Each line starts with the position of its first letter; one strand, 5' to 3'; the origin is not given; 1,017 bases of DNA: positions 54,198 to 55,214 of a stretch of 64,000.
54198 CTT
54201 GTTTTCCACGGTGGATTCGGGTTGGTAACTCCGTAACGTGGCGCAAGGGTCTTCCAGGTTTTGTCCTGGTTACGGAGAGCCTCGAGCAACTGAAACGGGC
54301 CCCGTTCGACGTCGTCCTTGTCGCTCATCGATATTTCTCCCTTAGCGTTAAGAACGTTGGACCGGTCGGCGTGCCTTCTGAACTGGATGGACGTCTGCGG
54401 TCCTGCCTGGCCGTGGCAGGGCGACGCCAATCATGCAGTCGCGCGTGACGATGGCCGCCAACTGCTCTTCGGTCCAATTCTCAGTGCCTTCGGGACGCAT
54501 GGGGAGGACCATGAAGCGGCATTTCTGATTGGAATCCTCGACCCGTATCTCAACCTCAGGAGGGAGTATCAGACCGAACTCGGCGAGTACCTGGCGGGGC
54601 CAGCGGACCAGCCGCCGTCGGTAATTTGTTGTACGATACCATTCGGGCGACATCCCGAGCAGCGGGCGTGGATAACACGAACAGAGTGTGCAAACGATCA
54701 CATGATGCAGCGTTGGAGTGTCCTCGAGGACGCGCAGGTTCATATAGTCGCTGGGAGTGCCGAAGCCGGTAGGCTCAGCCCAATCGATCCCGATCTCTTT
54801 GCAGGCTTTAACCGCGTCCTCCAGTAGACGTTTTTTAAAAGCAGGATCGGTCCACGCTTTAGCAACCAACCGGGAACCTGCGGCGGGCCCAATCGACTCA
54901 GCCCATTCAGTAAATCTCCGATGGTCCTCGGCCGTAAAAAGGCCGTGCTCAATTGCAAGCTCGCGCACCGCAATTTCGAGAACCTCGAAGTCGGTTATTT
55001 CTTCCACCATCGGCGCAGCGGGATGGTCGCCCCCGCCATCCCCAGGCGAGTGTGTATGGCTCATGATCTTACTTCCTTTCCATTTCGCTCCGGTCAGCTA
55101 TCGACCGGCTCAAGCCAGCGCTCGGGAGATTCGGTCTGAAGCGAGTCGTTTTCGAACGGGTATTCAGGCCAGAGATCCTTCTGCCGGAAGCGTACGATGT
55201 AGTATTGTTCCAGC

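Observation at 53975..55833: Four-gene thiocyanate-hydrolase/ToyJKL-like nitrile hydratase operon with the beta subunit split into two genes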

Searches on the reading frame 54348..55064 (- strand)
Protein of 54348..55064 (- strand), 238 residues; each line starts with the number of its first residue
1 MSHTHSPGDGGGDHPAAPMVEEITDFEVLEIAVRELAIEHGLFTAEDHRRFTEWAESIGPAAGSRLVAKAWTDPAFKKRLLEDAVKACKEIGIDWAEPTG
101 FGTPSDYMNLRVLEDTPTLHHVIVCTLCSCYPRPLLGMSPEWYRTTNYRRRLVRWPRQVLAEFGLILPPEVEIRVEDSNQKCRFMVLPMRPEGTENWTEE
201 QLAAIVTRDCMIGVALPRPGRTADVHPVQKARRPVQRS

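Call 3: search_protein_families(library=pfam, proteins=[window:54348-55064:-], max_evalue=0.01)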
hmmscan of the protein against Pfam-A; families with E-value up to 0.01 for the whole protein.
window:54348-55064:- (238 aa): 2 families
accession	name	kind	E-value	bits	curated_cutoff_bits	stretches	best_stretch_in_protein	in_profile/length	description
PF02979.21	NHase_alpha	-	3e-77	258.6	27.2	1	25-215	2-184/184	Nitrile hydratase, alpha chain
PF14407.11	Frankia_peptide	-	0.00074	20.2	48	1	65-94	4-33/63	Ribosomally synthesized peptide prototyped by Frankia Franean1_4349.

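Call 4: search_protein_families(library=ncbifam, proteins=[window:54348-55064:-], max_evalue=0.01)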
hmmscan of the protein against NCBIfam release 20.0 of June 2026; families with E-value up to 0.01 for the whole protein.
window:54348-55064:- (238 aa): 7 families
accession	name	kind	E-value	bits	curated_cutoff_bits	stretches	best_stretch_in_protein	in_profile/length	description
TIGR03887.1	thiocyan_alph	equivalog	2e-118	393.4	291.45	1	21-220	1-200/200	thiocyanate hydrolase subunit gamma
TIGR01323.1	nitrile_alph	equivalog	1.2e-65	220.6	249.85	1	32-218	9-187/189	nitrile hydratase subunit alpha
TIGR03793.1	leader_NHLP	domain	3.4e-17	62.1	50.9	2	146-205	17-74/77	NHLP leader peptide family RiPP precursor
TIGR04351.1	TOMM_nitrile_2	subfamily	4.8e-10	38.8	65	1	65-97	4-36/48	TIGR04351 family putative TOMM peptide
NF038399.1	NH_RiPP_Os17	domain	1.1e-07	31.9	40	1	65-94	5-34/63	Os1348 family NHLP clan protein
TIGR04509.1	mod_pep_NH_fam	subfamily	0.0033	17.4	34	0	61-96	5-40/87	NHLP-related RiPP peptide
TIGR03795.1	RNP_Burkhold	subfamily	0.0039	17.5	41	0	65-90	19-44/114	BMA_0021/BMA_0022 family TOMM bacteriocin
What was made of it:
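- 54348..55064 (-): scnC-like gene. Encodes the SCNase gamma (catalytic, metal-binding) subunit. 238 aa. Metal site Cys125-Thr-Leu-Cys128-Ser129-Cys130, followed by Tyr-Pro-Arg133-Pro. TIGR01323 NHase alpha, 220.6 bits, below cut-off 249.85 (call 4).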

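Call 6: search_solved_structures(query=window:54348-55064:-, show_alignments=2)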
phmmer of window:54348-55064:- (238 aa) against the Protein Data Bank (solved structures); distinct sequences matched with E-value up to 0.001: 35.
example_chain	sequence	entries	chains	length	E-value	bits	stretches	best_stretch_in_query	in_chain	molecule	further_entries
2dd4_C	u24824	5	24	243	3.4e-107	361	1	3-236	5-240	Thiocyanate hydrolase gamma subunit | Thiocyanate hydrolase subunit gamma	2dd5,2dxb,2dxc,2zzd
3vyg_C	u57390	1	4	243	5.4e-106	357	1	3-236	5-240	Thiocyanate hydrolase subunit gamma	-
4ob1_A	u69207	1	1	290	6.2e-66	225.8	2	32-215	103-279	Cobalt-containing nitrile hydratase subunit alpha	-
7qop_A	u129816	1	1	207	1.7e-58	201.4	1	29-221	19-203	Nitrile hydratase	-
3hht_A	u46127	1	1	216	3.8e-58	200.3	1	30-221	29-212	Nitrile hydratase alpha subunit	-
2dpp_A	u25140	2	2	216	3.8e-58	200.3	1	30-221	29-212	Nitrile hydratase alpha subunit | Nitrile hydratase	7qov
7qou_A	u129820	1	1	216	7.3e-58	199.4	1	30-221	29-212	Nitrile hydratase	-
7qom_A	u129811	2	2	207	1.7e-57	198.2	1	29-221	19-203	Nitrile hydratase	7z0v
7qoy_A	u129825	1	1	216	2e-57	198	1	30-221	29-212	Nitrile hydratase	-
1v29_A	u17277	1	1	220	3.3e-57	197.2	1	29-221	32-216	nitrile hydratase a chain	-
3vyh_A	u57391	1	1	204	3.2e-55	190.7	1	32-215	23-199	Cobalt-containing nitrile hydratase subunit alpha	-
4ob2_A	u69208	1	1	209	3.8e-54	187.2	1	32-215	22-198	Cobalt-containing nitrile hydratase subunit alpha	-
4ob3_A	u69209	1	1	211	3.8e-54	187.2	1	32-215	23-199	Cobalt-containing nitrile hydratase subunit alpha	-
4ob0_A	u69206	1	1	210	3.8e-54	187.2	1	32-215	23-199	Cobalt-containing nitrile hydratase subunit alpha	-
8i6n_A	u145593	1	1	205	4.6e-54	187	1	32-215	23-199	Cobalt-containing nitrile hydratase subunit alpha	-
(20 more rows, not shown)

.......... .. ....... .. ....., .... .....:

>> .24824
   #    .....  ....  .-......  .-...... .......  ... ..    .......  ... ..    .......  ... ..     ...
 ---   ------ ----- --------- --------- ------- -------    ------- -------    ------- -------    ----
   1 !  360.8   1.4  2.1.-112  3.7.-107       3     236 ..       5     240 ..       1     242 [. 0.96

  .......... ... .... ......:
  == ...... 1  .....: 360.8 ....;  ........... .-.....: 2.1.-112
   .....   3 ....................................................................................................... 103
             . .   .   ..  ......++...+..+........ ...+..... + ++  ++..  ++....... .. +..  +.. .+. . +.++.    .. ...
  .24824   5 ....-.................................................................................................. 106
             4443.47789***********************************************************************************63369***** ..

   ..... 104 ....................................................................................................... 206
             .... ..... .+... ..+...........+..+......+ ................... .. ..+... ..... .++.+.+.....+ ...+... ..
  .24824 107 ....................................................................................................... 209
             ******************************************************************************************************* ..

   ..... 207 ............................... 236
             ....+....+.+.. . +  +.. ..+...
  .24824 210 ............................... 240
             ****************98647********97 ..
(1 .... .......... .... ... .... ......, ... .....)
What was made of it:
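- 54348..55064 (-): PDB 2DD4_C 3.4e-107 (call 6).
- A single Arg-to-Trp variant of SCNase has been crystallised (3VYG, call 6), which suggests that specificity rests on few residues.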

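Call 12: find_homologous_proteins(query=window:54348-55064:-, max_evalue=1e-40)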
Query window:54348-55064:- (238 aa): 7703 proteins with E <= 1e-40 among 8000 candidates; the best 120 are listed.
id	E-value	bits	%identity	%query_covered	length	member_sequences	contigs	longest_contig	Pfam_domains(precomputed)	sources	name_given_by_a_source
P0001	2.8e-149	514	93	100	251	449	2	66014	PF02979.22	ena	-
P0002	7.2e-143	493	91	96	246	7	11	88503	PF02979.22,PF27793.1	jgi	jgi:thiocyanate hydrolase gamma subunit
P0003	1.1e-142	492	89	100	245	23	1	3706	PF02979.22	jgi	jgi:thiocyanate hydrolase gamma subunit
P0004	2.4e-142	491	87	100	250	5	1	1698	PF02979.22,PF27793.1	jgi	jgi:thiocyanate hydrolase subunit gamma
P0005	8.5e-142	489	92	95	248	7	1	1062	PF02979.22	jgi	jgi:thiocyanate hydrolase gamma subunit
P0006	1.0e-141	489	88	100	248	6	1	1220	PF02979.22,PF27793.1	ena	-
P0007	3.4e-141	487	87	100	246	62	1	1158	PF02979.22,PF27793.1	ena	-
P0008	6.4e-141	486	87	100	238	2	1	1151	PF02979.22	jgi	jgi:thiocyanate hydrolase subunit gamma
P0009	1.2e-140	485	87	100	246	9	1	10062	PF02979.22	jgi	jgi:thiocyanate hydrolase subunit gamma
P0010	1.4e-140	485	90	97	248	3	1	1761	PF02979.22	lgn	-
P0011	3.9e-140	484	86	96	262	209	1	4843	PF02979.22,PF27793.1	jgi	jgi:thiocyanate hydrolase gamma subunit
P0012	3.8e-139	480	88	95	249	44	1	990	PF02979.22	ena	-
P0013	7.2e-139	480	88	95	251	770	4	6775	PF02979.22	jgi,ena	jgi:thiocyanate hydrolase gamma subunit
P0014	3.0e-138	477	86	97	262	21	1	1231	PF02979.22,PF27793.1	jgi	jgi:thiocyanate hydrolase subunit gamma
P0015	3.9e-138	477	85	100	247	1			PF02979.22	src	-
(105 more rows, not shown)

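Call 15: find_related_loci(query=window:54348-55064:-, collection=genome_contigs, flank=6000)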
Query window:54348-55064:- (238 aa) in genome_contigs; peptide patterns used: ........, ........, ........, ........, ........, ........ (x = any residue, [..] = any of these).
338 stretches matched a pattern; 260 encode a relative of the query (tblastn E <= 1e-3); the best 80 are kept; 80 distinct loci.
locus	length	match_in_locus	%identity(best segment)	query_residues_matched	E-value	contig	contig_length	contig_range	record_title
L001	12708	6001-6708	95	1-236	3e-154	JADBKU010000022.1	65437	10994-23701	MAG: bacterium isolate Bu91 bin.91_contig22, whole genome shotgun sequence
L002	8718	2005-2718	93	1-238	1e-152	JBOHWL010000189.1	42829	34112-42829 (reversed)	MAG: Candidatus Binataceae bacterium isolate TC-S_metabat2.bin.194 k127_3121997, whole genome shotgun sequence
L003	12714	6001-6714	93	1-237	1e-150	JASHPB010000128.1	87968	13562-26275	MAG: Candidatus Binataceae bacterium isolate JOPF038 JOPF_NEAR_contig_388398, whole genome shotgun sequence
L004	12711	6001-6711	93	1-236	3e-150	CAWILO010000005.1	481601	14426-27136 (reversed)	MAG: uncultured delta proteobacterium isolate MFD03346.bin.1.66 genome assembly, contig: contig_14288, whole genome shot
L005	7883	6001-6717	93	1-238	4e-150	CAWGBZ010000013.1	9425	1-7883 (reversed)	MAG: uncultured Verrucomicrobiae bacterium isolate MFD06435.bin.1.194 genome assembly, contig: contig_24623, whole genom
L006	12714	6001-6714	92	1-238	5e-150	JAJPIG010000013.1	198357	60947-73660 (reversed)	MAG: Proteobacteria bacterium isolate Centralia_MAG_294 k107_32229863, whole genome shotgun sequence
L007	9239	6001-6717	92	1-238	1e-148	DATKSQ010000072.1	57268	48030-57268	MAG TPA_asm: Candidatus Binataceae bacterium isolate SMAG_U14058 k141_452293, whole genome shotgun sequence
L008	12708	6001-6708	92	1-236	1e-147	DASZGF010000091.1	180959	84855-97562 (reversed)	MAG TPA_asm: Candidatus Binataceae bacterium isolate SMAG_U6541 k141_3997312, whole genome shotgun sequence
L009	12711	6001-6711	92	1-236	1e-147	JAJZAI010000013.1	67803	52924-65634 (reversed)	MAG: Deltaproteobacteria bacterium isolate FK5.bin90 NODE_386_length_67803_cov_2.271234, whole genome shotgun sequence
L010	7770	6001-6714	89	1-238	5e-147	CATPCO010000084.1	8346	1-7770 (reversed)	MAG: uncultured Xanthobacteraceae bacterium isolate COA_Bin_18_3 genome assembly, contig: co_assembly_000000091689, whol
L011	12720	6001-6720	88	1-238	4e-146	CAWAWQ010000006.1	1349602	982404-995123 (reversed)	MAG: uncultured Acidobacteriaceae bacterium isolate MFD05502.bin.1.151 genome assembly, contig: contig_65910, whole geno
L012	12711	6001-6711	90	1-236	6e-146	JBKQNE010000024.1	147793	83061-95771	MAG: Candidatus Binataceae bacterium isolate LASAr3G3H3I__bin_44 LASAr3G3H3I_000000031992, whole genome shotgun sequence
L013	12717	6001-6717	89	1-238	1e-145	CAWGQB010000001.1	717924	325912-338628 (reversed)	MAG: uncultured proteobacterium isolate MFD04463.bin.2.159 genome assembly, contig: contig_10511, whole genome shotgun s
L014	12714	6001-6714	87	1-238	7e-145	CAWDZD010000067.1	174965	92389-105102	MAG: uncultured Alphaproteobacteria bacterium isolate MFD05521.bin.1.111 genome assembly, contig: contig_63683, whole ge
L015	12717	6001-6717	88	1-238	1e-144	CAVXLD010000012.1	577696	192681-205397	MAG: uncultured Verrucomicrobiae bacterium isolate MFD00731.bin.1.199 genome assembly, contig: contig_5359, whole genome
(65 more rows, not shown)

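Call 20: search_protein_families(library=pfam, proteins=[L011:7751-8479:+, L011:7245-7712:+], max_evalue=0.001)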
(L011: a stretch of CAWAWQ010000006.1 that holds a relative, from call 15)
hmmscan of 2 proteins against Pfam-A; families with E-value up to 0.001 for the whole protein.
L011:7751-8479:+ (242 aa): 1 family
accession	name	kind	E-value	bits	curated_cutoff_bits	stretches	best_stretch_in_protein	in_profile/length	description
PF03824.22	NicO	-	5.6e-13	49.3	27.7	1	3-57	3-62/287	High-affinity nickel-transport protein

L011:7245-7712:+ (155 aa): 0 families

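Call 27: find_encoding_contigs(protein=window:54348-55064:-, flank=3000, max_places=4)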
Protein window:54348-55064:- (238 aa): 24 contigs read that carry it; 3 places shown.
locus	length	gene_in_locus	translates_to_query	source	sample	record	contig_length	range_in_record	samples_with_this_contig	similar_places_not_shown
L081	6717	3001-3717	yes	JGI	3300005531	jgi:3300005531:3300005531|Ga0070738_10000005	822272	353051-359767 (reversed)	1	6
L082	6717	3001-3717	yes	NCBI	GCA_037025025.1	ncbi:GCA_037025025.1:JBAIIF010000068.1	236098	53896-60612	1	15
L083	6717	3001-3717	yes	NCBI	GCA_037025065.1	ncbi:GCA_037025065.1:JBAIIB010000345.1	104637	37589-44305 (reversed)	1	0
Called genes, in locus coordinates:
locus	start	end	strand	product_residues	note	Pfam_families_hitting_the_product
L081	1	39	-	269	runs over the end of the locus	PF00561:Abhydrolase_1, PF00975:Thioesterase, PF12146:Hydrolase_4, PF12697:Abhydrolase_6, PF03096:Ndr (weak)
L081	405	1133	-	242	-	PF07719:TPR_2 (faint), PF13428:TPR_14 (faint), PF00515:TPR_1 (faint), PF13414:TPR_11 (faint), PF13431:TPR_17 (faint), PF23914:TPR_CcmH_CycH (weak), PF13432:TPR_16, PF14559:TPR_19 (weak)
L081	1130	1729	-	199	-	-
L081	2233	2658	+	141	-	PF21006:NHase_beta_N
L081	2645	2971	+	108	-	PF02211:NHase_beta_C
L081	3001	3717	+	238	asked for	PF02979:NHase_alpha, PF27793:RNP_Burkhold (faint)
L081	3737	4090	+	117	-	-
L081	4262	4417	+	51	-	PF03824:NicO (weak)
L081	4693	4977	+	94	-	-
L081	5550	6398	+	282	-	PF03167:UDG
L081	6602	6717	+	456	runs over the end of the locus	PF00574:CLP_protease (faint), PF25145:NfeD1b_N, PF24961:NfeD_membrane, PF01957:NfeD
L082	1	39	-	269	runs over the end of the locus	PF00561:Abhydrolase_1, PF00975:Thioesterase, PF12146:Hydrolase_4, PF12697:Abhydrolase_6, PF03096:Ndr (weak)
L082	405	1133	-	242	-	PF07719:TPR_2 (faint), PF13428:TPR_14 (faint), PF00515:TPR_1 (faint), PF13414:TPR_11 (faint), PF13431:TPR_17 (faint), PF23914:TPR_CcmH_CycH (weak), PF13432:TPR_16, PF14559:TPR_19 (weak)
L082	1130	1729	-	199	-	-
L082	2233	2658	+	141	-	PF21006:NHase_beta_N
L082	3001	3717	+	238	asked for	PF02979:NHase_alpha, PF27793:RNP_Burkhold (faint)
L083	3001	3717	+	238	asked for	PF02979:NHase_alpha, PF27793:RNP_Burkhold (faint)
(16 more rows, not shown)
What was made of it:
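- Checked: The same gene call appears in public assemblies (call 27).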
